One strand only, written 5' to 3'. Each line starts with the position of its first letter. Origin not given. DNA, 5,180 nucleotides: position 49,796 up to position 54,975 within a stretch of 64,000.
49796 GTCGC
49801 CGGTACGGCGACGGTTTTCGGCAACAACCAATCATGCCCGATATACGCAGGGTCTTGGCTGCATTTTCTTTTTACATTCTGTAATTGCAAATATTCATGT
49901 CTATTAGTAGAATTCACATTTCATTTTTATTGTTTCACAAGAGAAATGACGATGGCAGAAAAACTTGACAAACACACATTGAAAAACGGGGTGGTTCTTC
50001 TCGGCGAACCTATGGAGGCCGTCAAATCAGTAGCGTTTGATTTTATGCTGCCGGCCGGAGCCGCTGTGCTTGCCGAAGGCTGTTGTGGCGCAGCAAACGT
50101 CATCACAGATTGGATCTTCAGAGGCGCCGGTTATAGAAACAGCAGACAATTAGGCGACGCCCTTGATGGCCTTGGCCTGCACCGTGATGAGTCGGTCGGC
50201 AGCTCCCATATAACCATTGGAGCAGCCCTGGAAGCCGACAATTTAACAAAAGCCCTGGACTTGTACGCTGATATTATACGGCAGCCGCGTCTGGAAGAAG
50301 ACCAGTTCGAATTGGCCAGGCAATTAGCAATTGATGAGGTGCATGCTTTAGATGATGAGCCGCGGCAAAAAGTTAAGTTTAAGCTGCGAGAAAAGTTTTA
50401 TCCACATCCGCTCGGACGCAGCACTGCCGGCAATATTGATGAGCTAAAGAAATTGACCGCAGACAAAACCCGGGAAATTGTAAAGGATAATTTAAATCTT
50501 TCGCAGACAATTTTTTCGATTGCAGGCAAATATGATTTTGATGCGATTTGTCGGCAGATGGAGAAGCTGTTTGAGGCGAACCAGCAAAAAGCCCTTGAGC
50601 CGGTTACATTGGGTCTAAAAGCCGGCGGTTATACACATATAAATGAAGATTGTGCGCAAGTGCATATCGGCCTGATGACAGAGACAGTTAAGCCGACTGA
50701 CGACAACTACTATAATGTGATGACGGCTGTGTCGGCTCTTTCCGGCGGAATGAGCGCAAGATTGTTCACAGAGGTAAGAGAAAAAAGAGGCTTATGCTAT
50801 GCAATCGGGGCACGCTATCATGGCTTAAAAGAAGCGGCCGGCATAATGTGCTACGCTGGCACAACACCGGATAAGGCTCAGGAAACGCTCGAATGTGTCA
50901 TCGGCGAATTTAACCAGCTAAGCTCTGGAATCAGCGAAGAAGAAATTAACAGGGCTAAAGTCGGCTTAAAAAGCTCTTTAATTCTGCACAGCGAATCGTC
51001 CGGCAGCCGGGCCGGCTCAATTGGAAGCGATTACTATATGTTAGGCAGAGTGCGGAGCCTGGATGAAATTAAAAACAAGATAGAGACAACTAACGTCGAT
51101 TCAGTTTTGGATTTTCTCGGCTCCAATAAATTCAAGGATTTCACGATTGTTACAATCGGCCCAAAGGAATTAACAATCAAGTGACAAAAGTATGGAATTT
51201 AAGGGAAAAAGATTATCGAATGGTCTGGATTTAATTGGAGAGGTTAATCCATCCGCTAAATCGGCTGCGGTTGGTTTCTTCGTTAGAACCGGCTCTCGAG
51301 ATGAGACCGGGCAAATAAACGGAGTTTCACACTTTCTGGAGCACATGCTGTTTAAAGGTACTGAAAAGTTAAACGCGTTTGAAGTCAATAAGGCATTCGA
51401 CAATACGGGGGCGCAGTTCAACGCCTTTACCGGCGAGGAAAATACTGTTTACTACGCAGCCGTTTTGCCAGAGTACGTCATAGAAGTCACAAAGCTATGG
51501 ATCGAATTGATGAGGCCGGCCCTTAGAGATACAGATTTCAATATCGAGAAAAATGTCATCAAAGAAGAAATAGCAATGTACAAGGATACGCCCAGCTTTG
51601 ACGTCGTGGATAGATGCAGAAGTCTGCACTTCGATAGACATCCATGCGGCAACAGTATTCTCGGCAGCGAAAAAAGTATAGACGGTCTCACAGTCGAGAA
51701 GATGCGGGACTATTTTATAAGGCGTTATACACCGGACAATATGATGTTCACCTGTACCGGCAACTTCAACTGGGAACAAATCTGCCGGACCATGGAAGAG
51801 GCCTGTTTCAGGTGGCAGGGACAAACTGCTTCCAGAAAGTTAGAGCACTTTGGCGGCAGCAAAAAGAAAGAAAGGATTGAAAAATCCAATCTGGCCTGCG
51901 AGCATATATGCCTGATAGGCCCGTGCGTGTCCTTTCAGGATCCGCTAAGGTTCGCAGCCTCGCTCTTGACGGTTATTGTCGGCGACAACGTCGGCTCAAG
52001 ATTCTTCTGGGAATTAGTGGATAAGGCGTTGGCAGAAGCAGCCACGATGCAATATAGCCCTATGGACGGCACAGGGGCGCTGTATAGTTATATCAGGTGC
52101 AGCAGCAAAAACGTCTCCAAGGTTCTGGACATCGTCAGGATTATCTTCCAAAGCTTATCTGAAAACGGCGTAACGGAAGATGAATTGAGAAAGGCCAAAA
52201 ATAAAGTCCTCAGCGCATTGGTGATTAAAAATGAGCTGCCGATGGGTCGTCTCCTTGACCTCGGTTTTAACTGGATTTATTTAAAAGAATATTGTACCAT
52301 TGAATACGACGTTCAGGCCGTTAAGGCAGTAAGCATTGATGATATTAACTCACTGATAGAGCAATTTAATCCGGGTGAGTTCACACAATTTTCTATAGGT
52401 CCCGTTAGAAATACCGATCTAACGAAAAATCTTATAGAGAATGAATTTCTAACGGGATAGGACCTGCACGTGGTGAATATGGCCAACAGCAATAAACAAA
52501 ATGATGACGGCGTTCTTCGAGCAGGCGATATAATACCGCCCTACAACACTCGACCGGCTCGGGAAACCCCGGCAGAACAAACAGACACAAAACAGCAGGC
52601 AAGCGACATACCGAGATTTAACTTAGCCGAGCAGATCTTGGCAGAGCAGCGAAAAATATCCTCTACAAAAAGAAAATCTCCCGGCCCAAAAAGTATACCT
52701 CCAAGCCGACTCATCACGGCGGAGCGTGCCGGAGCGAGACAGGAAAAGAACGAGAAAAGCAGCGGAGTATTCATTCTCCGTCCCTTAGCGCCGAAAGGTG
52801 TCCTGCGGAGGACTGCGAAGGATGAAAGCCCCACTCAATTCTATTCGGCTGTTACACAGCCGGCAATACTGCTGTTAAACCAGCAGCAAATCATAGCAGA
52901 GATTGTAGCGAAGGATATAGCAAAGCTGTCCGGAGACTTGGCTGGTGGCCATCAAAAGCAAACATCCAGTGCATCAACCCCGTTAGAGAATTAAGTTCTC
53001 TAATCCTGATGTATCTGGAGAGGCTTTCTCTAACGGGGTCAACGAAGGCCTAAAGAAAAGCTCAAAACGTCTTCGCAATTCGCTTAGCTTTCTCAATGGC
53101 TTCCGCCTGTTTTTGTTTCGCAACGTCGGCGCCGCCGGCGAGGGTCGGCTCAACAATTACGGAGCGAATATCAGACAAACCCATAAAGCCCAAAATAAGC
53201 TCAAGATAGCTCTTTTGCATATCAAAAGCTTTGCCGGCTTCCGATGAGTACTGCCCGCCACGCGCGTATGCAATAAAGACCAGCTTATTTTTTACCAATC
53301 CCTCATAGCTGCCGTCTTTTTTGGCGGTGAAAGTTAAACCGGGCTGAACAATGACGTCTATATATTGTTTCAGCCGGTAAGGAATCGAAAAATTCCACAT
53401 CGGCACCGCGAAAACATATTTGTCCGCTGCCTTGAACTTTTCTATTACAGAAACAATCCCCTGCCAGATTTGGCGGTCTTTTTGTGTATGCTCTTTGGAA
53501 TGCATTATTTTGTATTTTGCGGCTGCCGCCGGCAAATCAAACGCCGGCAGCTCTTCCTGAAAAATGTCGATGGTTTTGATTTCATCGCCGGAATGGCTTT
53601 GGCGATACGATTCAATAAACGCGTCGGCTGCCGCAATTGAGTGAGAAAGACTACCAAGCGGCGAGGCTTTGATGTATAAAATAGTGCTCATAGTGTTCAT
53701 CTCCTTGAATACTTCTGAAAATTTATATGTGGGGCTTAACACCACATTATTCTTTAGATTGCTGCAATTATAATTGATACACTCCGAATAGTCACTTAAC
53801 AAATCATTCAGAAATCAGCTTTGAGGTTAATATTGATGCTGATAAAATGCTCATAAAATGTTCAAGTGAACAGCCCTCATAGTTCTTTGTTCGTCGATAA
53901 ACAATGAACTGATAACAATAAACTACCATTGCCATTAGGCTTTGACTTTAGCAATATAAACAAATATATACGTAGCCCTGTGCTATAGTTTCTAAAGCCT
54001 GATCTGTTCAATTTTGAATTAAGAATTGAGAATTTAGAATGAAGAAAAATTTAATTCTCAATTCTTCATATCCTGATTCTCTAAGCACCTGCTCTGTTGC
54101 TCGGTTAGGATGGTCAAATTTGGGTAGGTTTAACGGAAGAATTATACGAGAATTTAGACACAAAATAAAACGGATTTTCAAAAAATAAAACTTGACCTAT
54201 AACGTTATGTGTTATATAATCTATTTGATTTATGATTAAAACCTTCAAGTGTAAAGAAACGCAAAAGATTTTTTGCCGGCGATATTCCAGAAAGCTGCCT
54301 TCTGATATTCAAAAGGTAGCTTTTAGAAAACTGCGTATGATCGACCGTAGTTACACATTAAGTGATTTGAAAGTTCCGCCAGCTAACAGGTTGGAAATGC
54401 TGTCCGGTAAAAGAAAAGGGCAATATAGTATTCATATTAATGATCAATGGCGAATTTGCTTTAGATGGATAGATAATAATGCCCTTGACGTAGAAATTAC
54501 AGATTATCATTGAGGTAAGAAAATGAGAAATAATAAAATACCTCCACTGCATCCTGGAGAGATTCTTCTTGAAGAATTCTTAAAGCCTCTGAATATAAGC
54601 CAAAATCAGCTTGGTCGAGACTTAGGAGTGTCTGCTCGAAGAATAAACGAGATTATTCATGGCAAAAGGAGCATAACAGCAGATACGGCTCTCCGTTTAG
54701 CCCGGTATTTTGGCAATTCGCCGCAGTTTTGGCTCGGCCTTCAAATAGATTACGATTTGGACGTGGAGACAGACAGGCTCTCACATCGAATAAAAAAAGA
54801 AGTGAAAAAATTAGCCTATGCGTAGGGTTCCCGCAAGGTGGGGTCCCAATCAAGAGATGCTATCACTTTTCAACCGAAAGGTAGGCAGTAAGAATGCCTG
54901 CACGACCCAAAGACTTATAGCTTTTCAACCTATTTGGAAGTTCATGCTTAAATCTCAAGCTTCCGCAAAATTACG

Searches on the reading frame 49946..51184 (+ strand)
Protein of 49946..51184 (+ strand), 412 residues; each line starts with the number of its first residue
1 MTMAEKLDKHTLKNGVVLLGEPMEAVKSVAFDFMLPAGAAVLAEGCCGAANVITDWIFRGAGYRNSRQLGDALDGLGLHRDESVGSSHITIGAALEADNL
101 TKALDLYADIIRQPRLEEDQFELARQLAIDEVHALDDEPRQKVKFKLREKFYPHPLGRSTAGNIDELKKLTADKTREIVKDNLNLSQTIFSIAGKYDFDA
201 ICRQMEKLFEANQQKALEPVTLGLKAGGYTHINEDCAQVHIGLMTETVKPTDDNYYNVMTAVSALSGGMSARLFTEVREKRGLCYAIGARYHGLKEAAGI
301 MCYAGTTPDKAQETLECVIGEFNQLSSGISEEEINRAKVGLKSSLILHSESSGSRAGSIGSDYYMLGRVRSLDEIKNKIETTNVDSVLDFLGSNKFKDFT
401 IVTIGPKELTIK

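Call 65: search_protein_families(library=pfam, proteins=[window:49946-51184:+], max_evalue=0.001)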
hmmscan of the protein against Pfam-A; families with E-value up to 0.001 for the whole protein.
window:49946-51184:+ (412 aa): 2 families
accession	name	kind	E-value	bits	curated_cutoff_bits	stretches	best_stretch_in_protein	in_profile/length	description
PF05193.26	Peptidase_M16_C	-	8.1e-23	81.7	23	1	169-338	1-178/181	Peptidase M16 inactive domain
PF00675.25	Peptidase_M16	-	1.1e-09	38.8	22.3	1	45-162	29-147/149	Insulinase (Peptidase family M16)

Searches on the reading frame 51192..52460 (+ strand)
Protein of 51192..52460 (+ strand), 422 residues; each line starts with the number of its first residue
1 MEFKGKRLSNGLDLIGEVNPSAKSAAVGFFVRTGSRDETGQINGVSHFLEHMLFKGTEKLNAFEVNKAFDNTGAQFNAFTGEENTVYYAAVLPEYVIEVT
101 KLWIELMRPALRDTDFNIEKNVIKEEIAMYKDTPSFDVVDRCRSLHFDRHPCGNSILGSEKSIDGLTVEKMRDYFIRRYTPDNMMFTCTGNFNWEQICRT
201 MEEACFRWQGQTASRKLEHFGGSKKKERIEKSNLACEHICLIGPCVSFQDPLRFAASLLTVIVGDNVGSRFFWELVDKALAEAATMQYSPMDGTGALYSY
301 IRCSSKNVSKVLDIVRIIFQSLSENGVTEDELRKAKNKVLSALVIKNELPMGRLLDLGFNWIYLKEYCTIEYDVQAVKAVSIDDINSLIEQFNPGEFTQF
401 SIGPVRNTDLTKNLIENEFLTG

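Call 65: search_protein_families(library=pfam, proteins=[window:51192-52460:+], max_evalue=0.001)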
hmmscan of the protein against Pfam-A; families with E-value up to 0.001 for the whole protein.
window:51192-52460:+ (422 aa): 2 families
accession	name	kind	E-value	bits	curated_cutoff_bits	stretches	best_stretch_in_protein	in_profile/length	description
PF00675.25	Peptidase_M16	-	2.7e-30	105.7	22.3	1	18-158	6-147/149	Insulinase (Peptidase family M16)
PF05193.26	Peptidase_M16_C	-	7e-23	81.9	23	1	166-338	2-180/181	Peptidase M16 inactive domain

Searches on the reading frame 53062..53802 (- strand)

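Call 65: search_protein_families(library=pfam, proteins=[window:53062-53802:-], max_evalue=0.001)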
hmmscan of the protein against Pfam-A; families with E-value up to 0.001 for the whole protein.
window:53062-53802:- (246 aa): 2 families
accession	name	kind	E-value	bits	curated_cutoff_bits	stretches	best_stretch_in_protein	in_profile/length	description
PF02525.22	Flavodoxin_2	-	2.8e-45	154.9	27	1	40-239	2-194/198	Flavodoxin-like fold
PF03358.20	FMN_red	-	2.8e-06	27.4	24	1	53-183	14-117/152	NADPH-dependent FMN reductase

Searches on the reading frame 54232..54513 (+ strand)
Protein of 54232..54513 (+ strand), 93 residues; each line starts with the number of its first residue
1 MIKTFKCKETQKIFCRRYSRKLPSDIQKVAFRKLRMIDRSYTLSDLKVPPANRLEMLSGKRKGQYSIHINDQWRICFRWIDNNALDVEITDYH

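Call 65: search_protein_families(library=pfam, proteins=[window:54232-54513:+], max_evalue=0.001)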
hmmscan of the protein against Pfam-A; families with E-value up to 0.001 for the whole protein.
window:54232-54513:+ (93 aa): 1 family
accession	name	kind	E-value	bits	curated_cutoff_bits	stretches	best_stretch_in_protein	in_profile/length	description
PF05015.19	HigB-like_toxin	-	3.5e-21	75.9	27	1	5-93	3-91/91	RelE-like toxin of type II toxin-antitoxin system HigB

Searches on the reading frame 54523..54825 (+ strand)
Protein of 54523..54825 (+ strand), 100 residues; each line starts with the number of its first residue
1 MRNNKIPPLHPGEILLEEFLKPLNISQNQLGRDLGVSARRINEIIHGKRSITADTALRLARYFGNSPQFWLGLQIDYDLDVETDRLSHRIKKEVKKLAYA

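Call 65: search_protein_families(library=pfam, proteins=[window:54523-54825:+], max_evalue=0.001)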
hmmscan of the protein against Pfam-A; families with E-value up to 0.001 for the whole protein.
window:54523-54825:+ (100 aa): 4 families
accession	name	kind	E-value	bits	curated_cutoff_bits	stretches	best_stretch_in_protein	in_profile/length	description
PF01381.28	HTH_3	-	2.7e-12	46.9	23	1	16-69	1-54/55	Helix-turn-helix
PF12844.13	HTH_19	-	4e-09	36.7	30.2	1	16-71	4-58/64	Helix-turn-helix domain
PF13443.12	HTH_26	-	3.9e-05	24.2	22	1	16-67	2-54/63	Cro/C1-type HTH DNA-binding domain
PF13560.12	HTH_31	-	9.9e-05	23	27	1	25-65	15-56/64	Helix-turn-helix domain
